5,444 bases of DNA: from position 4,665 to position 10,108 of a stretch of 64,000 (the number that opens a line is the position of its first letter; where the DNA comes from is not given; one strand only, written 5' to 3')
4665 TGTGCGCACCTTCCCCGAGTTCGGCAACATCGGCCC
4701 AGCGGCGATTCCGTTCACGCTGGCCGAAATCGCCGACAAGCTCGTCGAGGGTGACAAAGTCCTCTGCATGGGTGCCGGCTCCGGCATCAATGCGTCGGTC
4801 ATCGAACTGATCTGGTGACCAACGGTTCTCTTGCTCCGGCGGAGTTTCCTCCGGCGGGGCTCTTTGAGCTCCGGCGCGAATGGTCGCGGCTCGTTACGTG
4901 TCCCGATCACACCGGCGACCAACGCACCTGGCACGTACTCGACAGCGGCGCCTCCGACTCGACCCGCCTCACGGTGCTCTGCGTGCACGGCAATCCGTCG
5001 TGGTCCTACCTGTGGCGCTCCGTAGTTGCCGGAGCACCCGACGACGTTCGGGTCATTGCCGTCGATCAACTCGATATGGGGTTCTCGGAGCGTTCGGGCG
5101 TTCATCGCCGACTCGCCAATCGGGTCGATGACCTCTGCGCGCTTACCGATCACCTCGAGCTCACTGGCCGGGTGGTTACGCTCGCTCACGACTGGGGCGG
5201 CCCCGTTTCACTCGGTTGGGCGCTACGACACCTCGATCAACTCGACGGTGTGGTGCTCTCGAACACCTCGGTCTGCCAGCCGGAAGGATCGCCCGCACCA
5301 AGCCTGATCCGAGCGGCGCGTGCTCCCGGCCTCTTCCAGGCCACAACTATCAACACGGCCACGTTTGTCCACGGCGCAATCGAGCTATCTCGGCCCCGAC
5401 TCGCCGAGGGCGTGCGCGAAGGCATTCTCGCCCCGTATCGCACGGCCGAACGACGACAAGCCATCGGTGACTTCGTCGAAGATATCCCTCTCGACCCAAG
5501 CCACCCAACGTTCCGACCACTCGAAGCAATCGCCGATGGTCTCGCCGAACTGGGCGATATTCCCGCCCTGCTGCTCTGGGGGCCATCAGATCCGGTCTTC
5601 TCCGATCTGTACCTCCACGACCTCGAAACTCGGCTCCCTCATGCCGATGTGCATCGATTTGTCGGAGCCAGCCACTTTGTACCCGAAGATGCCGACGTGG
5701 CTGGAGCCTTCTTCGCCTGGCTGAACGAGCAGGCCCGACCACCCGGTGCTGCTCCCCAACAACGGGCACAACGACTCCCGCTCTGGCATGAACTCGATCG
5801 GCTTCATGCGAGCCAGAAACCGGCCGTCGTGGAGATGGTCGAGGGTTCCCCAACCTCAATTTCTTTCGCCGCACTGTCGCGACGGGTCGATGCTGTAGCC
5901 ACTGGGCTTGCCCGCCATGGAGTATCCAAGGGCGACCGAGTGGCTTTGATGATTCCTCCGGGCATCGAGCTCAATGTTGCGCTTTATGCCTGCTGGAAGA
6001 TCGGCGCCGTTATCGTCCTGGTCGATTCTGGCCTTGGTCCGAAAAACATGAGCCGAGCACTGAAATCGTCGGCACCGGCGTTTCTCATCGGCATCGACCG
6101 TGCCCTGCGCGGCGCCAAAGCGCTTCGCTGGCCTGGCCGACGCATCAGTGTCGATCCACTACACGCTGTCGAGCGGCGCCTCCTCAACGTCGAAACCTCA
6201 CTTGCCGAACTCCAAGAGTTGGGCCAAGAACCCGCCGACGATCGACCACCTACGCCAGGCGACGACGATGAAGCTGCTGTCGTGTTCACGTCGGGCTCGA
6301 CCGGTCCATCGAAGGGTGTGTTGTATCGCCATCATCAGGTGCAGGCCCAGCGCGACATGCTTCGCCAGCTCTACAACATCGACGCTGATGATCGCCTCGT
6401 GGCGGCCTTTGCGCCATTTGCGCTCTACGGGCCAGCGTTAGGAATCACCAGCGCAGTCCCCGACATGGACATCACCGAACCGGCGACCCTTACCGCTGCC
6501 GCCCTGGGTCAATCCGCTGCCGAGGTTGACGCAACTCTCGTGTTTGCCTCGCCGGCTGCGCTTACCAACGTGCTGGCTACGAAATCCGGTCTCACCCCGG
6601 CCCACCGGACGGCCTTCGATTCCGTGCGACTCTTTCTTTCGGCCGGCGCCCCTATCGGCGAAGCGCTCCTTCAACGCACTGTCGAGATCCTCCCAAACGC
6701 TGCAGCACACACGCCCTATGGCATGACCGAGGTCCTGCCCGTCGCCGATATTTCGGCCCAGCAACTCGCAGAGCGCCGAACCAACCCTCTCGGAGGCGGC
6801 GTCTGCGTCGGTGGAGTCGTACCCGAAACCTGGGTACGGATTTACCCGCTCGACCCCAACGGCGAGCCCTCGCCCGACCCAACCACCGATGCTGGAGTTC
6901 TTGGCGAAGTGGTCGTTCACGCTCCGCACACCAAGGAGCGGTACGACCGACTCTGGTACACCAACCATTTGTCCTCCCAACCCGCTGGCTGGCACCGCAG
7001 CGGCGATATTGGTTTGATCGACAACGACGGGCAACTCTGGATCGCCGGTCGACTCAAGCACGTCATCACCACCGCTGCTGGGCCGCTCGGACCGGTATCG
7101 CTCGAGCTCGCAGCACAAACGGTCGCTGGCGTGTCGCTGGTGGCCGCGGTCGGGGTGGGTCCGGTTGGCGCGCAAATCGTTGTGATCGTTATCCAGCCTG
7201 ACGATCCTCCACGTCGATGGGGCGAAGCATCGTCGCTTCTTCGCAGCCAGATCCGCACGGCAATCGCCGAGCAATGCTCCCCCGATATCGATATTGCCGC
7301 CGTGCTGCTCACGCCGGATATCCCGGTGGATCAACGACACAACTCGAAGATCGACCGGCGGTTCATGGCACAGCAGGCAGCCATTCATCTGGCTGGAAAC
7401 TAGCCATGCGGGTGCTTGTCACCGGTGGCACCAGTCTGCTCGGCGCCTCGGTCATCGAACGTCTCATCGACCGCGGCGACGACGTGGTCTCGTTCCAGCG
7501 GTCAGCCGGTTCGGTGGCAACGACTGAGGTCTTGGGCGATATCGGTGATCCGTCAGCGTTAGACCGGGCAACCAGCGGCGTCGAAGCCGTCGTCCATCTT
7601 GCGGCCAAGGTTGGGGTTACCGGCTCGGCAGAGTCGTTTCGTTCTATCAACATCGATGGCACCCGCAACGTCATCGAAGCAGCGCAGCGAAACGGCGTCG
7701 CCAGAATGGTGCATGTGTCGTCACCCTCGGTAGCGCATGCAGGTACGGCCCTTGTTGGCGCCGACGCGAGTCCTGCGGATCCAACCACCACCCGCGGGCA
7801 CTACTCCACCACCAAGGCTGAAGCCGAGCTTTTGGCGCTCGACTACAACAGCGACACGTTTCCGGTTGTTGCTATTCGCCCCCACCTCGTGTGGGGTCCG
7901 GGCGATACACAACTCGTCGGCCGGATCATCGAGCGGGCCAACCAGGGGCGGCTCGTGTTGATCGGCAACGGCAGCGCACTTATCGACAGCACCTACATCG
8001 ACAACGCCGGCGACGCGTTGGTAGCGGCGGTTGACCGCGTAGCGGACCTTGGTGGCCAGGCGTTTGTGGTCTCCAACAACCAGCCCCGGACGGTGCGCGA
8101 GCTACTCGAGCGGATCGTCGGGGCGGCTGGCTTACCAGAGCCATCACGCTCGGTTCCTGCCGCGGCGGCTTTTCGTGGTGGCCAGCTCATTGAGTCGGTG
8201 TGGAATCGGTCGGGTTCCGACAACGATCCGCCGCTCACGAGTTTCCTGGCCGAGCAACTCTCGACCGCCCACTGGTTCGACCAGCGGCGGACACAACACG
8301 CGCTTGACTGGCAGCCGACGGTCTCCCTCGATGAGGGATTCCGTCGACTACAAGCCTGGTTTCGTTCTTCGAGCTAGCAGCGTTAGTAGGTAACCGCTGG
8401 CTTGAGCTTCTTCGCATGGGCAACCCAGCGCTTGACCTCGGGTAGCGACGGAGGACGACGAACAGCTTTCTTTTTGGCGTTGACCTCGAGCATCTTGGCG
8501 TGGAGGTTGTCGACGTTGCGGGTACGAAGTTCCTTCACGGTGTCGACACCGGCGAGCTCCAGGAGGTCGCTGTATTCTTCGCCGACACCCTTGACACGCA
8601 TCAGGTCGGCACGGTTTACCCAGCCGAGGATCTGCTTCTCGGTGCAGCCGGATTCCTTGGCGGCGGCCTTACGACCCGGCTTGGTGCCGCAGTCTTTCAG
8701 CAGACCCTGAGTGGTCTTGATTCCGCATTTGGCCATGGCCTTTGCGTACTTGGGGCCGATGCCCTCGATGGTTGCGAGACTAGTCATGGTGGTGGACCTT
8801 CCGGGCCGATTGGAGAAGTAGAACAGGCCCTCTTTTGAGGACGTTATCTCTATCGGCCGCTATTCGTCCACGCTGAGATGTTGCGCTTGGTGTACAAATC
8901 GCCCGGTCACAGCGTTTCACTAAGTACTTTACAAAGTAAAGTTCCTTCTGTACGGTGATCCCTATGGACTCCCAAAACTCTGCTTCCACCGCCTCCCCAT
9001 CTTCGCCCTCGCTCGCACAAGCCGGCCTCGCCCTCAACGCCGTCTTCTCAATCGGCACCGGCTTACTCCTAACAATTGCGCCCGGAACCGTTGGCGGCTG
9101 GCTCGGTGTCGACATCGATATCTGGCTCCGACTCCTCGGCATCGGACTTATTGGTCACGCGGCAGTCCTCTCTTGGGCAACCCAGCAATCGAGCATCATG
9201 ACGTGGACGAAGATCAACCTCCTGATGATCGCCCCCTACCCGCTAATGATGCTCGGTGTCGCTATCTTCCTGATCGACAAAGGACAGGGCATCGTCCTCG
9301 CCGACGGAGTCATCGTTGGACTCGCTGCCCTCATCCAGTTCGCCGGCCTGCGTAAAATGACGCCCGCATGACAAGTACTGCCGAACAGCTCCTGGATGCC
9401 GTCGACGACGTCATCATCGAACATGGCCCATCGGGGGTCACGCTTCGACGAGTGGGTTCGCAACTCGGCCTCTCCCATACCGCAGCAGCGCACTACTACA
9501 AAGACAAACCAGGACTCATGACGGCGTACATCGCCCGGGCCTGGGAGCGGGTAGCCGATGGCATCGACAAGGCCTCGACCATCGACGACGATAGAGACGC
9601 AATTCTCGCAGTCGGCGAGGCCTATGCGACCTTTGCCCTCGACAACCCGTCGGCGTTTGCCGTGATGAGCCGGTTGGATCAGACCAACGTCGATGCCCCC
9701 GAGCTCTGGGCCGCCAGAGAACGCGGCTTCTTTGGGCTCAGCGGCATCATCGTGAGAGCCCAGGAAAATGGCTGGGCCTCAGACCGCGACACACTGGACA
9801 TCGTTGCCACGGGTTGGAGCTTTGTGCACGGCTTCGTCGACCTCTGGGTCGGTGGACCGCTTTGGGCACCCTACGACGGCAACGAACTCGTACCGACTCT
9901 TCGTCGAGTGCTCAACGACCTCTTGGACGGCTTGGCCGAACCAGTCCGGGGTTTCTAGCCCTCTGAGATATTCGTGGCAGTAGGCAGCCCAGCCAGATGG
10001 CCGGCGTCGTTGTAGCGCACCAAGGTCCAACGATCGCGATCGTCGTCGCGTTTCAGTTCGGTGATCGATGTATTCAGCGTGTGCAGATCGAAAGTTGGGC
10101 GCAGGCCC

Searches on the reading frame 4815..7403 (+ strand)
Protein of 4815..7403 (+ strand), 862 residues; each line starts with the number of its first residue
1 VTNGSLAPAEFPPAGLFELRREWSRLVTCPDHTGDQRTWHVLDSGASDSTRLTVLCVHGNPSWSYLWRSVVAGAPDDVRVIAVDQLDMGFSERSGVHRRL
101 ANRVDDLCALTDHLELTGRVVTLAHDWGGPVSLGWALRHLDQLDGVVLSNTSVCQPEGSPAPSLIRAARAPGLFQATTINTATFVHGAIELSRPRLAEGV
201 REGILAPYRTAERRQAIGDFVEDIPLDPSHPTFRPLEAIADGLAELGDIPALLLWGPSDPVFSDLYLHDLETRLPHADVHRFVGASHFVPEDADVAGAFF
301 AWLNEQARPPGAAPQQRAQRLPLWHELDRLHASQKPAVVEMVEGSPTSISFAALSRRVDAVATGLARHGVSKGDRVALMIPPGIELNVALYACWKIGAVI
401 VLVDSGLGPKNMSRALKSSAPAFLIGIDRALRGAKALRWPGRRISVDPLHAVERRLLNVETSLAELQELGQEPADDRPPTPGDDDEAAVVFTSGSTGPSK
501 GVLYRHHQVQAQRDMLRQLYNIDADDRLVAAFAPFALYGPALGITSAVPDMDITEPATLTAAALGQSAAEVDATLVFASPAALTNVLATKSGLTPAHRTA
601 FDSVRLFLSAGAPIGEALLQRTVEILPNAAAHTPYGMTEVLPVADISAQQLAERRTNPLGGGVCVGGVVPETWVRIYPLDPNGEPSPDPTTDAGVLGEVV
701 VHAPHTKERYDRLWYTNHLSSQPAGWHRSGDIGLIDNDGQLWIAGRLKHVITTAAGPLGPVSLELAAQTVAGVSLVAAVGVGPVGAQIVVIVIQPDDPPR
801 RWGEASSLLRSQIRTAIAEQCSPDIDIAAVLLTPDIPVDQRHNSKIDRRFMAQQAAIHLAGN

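Call 59: search_protein_families(library=pfam, proteins=[window:4815-7403:+], max_evalue=0.001)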
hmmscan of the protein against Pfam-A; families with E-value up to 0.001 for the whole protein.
window:4815-7403:+ (862 aa): 3 families
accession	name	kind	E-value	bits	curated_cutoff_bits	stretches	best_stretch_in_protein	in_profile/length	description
PF00501.34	AMP-binding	-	7.4e-51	173.6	29.9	1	334-710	10-383/384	AMP-binding enzyme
PF00561.26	Abhydrolase_1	-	7.2e-19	68.8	25.8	1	53-292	2-243/245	alpha/beta hydrolase fold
PF12146.15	Hydrolase_4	-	1.7e-06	28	27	1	74-167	28-125/239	Serine aminopeptidase, S33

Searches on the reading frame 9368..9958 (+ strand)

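Call 59: search_protein_families(library=pfam, proteins=[window:9368-9958:+], max_evalue=0.001)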
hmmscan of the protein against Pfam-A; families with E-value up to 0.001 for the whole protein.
window:9368-9958:+ (196 aa): 2 families
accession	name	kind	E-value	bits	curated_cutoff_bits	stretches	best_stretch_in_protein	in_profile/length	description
PF13305.11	TetR_C_33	-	1.1e-13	52.1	26.8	1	80-175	2-96/103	Tetracyclin repressor-like, C-terminal domain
PF00440.29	TetR_N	-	9.7e-05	22.5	24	1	8-53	1-46/47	Bacterial regulatory proteins, tetR family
